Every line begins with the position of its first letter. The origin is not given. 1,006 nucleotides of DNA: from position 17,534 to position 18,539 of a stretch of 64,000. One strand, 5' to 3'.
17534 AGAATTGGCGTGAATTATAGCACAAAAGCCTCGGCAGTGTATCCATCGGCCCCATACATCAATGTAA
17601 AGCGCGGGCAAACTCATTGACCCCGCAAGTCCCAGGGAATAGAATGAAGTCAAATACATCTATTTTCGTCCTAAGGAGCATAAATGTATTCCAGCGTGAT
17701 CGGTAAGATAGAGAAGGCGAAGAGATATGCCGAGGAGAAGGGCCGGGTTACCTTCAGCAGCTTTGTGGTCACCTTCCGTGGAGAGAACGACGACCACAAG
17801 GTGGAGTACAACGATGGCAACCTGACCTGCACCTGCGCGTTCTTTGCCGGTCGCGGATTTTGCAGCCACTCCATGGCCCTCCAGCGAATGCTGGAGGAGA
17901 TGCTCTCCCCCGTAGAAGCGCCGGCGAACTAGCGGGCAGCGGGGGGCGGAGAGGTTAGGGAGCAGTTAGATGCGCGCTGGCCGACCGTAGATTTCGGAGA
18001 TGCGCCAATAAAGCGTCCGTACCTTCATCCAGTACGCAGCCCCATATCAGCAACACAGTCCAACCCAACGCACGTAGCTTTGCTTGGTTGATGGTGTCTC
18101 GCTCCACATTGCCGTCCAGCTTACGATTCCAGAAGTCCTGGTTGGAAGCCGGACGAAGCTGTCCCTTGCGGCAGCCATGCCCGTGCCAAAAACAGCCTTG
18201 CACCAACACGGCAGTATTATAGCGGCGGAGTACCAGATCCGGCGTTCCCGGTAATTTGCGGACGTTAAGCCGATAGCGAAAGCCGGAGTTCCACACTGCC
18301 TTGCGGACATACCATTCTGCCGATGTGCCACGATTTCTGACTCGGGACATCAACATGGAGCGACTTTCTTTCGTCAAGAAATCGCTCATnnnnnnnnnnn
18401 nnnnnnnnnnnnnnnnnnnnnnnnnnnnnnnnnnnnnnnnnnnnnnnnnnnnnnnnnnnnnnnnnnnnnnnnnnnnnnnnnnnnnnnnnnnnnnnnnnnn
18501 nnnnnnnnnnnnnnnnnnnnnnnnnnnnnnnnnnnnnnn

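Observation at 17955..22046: dcm - 810-aa GHKL ATPase - vsr cassette: candidate ATP-dependent restriction/defence module with an uncharacterised effector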

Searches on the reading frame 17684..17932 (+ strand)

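Call 3: search_protein_families(library=pfam, proteins=[window:17684-17932:+], max_evalue=0.01)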
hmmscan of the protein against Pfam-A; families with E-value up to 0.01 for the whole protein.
window:17684-17932:+ (82 aa): 1 family
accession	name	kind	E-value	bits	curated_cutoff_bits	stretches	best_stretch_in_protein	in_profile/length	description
PF04434.22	SWIM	-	0.00088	19.2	19.6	1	40-66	3-33/38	SWIM zinc finger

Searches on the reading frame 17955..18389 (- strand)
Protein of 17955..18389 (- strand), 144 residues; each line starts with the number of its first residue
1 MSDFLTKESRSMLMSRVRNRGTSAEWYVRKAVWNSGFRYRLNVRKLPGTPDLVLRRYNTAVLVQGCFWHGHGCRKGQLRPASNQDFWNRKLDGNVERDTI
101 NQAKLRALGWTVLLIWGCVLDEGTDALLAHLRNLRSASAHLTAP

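Call 3: search_protein_families(library=pfam, proteins=[window:17955-18389:-], max_evalue=0.01)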
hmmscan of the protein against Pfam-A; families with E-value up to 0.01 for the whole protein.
window:17955-18389:- (144 aa): 1 family
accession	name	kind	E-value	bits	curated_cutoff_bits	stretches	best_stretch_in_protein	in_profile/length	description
PF03852.21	Vsr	-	1.1e-26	92.9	27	1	2-75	1-74/74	DNA mismatch endonuclease Vsr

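Call 4: search_protein_families(library=padloc, proteins=[window:17955-18389:-], max_evalue=0.01)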
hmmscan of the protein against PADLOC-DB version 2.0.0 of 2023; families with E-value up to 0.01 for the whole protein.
window:17955-18389:- (144 aa): 1 family
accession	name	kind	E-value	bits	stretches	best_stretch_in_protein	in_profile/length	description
PDLC03397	Vsr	-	7.1e-24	82.7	1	1-121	1-120/156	Type II nicking endonuclease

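Call 5: search_protein_families(library=ncbifam, proteins=[window:17955-18389:-], max_evalue=0.01)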
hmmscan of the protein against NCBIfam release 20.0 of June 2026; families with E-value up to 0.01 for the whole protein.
window:17955-18389:- (144 aa): 1 family
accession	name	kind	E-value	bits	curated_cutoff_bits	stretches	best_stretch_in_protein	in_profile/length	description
TIGR00632.1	vsr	subfamily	2.7e-38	130.9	97.85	1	1-118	1-118/119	DNA mismatch endonuclease Vsr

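Call 61: search_solved_structures(query=window:17955-18389:-, max_evalue=0.001, show_alignments=1)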
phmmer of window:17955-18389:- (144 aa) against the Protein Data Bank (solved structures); distinct sequences matched with E-value up to 0.001: 3.
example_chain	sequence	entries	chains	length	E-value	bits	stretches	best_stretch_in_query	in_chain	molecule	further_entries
1cw0_A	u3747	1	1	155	3.8e-23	85.1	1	5-123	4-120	PROTEIN (DNA MISMATCH ENDONUCLEASE)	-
1vsr_A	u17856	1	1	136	9.1e-21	77.4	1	30-123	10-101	PROTEIN (VSR ENDONUCLEASE)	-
1odg_A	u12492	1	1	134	1.2e-20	77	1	33-123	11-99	DNA MISMATCH ENDONUCLEASE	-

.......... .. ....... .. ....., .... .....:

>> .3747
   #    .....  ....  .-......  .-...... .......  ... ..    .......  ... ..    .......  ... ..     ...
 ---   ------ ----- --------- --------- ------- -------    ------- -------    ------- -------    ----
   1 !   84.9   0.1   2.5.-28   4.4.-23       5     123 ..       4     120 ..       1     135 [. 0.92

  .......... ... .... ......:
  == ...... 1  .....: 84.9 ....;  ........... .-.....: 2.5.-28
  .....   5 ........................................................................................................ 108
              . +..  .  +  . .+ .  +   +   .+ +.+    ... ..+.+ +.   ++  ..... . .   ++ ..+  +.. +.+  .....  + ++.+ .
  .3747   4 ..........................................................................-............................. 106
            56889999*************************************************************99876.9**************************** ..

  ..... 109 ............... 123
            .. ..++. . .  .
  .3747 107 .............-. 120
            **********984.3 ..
